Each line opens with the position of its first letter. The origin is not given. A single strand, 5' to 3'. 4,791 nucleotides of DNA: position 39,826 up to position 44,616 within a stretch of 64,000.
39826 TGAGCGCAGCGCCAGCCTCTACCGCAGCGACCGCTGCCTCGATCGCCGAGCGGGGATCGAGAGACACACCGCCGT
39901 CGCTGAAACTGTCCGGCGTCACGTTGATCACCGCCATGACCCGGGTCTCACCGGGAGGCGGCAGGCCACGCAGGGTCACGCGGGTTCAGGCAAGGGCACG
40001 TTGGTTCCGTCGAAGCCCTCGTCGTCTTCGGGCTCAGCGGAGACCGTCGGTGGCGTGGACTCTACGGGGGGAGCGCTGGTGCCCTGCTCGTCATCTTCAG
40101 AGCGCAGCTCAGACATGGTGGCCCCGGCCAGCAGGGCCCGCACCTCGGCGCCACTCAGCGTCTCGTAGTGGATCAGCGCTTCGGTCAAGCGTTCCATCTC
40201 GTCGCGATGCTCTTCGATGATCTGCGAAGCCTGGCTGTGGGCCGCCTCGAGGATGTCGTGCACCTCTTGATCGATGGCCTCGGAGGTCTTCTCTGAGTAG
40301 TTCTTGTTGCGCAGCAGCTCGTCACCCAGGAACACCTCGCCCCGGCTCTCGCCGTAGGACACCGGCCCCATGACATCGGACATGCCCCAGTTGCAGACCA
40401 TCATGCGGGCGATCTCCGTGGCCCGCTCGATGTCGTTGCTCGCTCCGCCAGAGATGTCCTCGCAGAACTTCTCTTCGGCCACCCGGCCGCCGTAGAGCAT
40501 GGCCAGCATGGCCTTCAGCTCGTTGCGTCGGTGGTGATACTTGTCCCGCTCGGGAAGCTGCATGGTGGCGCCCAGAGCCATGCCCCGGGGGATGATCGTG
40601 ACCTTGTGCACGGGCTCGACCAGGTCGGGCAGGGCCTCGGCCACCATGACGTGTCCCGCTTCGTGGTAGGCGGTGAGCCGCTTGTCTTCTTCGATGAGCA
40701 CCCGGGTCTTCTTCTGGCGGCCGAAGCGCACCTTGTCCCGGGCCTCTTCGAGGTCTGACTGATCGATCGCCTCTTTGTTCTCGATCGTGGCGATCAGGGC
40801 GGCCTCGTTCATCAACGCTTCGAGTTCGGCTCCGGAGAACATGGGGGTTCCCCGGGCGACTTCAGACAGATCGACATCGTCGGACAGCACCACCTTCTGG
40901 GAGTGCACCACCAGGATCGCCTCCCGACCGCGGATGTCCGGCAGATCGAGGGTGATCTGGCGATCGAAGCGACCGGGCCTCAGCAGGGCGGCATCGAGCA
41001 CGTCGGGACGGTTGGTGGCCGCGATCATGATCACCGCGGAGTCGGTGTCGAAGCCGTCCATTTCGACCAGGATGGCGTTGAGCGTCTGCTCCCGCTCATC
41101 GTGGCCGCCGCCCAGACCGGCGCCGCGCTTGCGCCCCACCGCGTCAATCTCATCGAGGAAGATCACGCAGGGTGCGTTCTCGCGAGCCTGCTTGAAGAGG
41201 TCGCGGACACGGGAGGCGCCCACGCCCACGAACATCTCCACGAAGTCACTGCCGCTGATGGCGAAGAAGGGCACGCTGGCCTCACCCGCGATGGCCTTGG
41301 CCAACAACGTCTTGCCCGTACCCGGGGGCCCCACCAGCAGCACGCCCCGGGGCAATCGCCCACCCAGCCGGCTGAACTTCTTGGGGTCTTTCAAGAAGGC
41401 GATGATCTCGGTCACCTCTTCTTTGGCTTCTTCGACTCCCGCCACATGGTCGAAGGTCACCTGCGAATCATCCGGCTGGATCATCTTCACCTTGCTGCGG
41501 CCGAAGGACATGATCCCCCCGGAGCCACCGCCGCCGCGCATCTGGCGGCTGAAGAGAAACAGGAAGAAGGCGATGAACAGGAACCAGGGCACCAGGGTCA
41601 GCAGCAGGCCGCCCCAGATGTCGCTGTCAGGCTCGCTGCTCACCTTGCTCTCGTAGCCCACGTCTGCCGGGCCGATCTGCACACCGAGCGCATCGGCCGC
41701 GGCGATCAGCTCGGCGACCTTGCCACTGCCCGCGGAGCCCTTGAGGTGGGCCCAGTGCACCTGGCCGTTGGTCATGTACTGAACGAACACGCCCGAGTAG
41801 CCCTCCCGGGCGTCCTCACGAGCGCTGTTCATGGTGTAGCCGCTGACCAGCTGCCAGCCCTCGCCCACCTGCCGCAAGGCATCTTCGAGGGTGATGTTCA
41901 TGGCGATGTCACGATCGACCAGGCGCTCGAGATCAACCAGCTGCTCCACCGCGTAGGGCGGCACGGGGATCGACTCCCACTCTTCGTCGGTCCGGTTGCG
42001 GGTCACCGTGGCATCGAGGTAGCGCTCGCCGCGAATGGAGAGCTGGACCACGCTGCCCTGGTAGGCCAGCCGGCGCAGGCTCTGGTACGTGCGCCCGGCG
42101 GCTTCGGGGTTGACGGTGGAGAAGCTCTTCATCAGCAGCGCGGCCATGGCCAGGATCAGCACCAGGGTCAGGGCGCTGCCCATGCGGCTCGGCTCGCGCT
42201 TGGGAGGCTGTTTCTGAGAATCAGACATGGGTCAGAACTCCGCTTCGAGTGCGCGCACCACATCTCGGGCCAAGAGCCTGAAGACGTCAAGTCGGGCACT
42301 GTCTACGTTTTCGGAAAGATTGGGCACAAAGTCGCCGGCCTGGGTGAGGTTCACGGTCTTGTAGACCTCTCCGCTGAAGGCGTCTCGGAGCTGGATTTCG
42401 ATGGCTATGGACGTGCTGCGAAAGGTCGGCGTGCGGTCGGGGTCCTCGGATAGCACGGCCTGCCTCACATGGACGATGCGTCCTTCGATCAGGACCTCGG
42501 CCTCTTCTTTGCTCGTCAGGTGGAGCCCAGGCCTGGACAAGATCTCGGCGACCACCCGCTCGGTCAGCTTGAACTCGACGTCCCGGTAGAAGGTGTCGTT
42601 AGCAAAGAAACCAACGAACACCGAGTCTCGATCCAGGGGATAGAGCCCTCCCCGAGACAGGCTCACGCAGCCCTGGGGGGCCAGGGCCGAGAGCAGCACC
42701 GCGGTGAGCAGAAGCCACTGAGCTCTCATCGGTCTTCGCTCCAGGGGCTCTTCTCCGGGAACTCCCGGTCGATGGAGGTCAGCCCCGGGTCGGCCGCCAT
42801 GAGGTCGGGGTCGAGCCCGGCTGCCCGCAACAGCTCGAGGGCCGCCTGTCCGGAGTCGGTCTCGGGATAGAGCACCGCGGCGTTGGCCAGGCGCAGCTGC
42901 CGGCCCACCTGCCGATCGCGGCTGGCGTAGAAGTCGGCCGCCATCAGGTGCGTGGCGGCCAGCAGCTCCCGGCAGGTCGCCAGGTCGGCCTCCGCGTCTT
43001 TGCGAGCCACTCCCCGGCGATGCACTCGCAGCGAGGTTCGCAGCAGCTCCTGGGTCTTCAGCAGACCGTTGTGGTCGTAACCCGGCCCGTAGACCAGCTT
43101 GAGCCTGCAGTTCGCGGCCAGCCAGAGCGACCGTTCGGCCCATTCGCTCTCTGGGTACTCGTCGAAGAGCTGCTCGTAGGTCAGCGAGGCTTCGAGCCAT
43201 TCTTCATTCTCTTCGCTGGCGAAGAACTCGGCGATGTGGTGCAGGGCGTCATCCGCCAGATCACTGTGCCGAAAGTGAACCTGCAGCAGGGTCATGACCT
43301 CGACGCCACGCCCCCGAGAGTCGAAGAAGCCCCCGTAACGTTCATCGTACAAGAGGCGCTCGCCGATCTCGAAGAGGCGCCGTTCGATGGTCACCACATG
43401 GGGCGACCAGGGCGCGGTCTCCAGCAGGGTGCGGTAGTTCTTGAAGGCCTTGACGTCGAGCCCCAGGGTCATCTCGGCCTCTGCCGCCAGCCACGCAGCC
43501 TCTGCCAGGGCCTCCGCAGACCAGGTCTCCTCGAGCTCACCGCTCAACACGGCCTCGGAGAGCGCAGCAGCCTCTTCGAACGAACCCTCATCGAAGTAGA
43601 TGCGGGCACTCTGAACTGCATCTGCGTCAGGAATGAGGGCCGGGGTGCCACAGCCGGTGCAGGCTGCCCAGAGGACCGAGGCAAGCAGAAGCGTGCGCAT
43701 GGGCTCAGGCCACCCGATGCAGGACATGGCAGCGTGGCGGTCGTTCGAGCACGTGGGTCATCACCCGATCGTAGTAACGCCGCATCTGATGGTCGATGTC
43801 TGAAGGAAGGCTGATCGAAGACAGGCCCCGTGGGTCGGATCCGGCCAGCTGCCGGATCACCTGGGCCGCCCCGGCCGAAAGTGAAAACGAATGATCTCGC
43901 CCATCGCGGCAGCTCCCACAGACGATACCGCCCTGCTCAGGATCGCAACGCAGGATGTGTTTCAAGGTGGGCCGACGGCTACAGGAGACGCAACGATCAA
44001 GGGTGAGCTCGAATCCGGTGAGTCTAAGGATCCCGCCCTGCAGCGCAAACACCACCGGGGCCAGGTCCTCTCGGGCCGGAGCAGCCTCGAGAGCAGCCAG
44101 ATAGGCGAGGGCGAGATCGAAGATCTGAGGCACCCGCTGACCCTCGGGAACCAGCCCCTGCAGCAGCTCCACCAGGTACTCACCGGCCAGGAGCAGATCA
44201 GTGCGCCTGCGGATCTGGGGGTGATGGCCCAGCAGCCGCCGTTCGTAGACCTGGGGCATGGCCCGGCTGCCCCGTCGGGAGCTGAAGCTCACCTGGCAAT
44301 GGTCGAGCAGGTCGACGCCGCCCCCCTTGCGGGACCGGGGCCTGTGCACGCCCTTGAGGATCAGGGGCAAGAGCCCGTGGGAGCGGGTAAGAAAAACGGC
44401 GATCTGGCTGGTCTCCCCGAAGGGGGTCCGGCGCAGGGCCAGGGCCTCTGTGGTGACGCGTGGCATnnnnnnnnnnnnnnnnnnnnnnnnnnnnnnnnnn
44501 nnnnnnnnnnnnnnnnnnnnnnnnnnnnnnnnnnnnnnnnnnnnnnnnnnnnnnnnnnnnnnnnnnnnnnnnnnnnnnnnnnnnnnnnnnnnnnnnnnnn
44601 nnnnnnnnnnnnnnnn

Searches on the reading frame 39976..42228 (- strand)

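Call 10: search_protein_families(library=pfam, proteins=[window:39976-42228:-], max_evalue=0.001)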
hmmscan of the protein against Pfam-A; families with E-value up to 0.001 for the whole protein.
window:39976-42228:- (750 aa): 7 families
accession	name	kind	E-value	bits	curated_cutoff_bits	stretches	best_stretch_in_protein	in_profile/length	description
PF01434.24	Peptidase_M41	-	1.8e-65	220.9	29.9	1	510-698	2-190/191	Peptidase family M41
PF00004.35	AAA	-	1.8e-46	158.2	21.2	1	296-428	1-130/131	ATPase family associated with various cellular activities (AAA)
PF17862.7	AAA_lid_3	-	9.6e-13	47.9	27.2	1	451-495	1-45/45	AAA+ lid domain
PF06068.19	TIP49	-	2.9e-07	30.4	23.8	1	261-329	25-88/347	TIP49 P-loop domain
PF07728.20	AAA_5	-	5.8e-06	26.8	22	1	295-416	1-136/139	AAA domain (dynein-related subfamily)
PF13191.12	AAA_16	-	7.2e-05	23.8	32.6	0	290-317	21-48/167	AAA ATPase domain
PF20720.3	nSTAND3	-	0.00097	19.3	27.2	0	296-368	20-79/155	Novel STAND NTPase 3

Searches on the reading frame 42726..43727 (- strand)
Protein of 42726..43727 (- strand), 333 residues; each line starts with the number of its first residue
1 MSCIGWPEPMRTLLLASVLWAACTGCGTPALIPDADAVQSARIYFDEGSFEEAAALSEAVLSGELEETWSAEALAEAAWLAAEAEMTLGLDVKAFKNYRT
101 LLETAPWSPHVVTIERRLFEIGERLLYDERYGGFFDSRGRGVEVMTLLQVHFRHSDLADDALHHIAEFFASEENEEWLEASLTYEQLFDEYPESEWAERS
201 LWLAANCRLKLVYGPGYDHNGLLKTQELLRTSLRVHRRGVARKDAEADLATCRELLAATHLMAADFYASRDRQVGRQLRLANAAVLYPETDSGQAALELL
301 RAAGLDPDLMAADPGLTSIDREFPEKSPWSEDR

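Call 10: search_protein_families(library=pfam, proteins=[window:42726-43727:-], max_evalue=0.001)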
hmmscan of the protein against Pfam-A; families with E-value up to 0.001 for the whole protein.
window:42726-43727:- (333 aa): 1 family
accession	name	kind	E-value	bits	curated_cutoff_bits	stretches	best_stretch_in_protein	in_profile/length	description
PF13525.12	YfiO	-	1.6e-07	31.7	25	0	243-302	127-186/203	Outer membrane lipoprotein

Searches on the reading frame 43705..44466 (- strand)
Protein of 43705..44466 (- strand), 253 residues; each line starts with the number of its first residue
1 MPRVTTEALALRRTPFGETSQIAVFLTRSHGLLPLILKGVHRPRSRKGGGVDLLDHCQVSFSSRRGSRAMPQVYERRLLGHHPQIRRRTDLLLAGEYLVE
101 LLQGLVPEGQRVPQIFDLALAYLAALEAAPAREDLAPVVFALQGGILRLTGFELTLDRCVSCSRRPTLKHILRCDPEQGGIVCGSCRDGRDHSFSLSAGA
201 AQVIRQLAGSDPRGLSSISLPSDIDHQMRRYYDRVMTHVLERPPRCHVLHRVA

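Call 10: search_protein_families(library=pfam, proteins=[window:43705-44466:-], max_evalue=0.001)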
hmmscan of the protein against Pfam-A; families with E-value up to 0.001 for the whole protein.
window:43705-44466:- (253 aa): 2 families
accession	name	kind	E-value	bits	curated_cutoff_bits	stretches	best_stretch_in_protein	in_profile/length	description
PF02565.21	RecO_C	-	4e-22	79.1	22.1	1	91-244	6-153/157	Recombination protein O C terminal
PF11967.14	RecO_N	-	5.4e-12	46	27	1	1-66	1-65/80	Recombination protein O N terminal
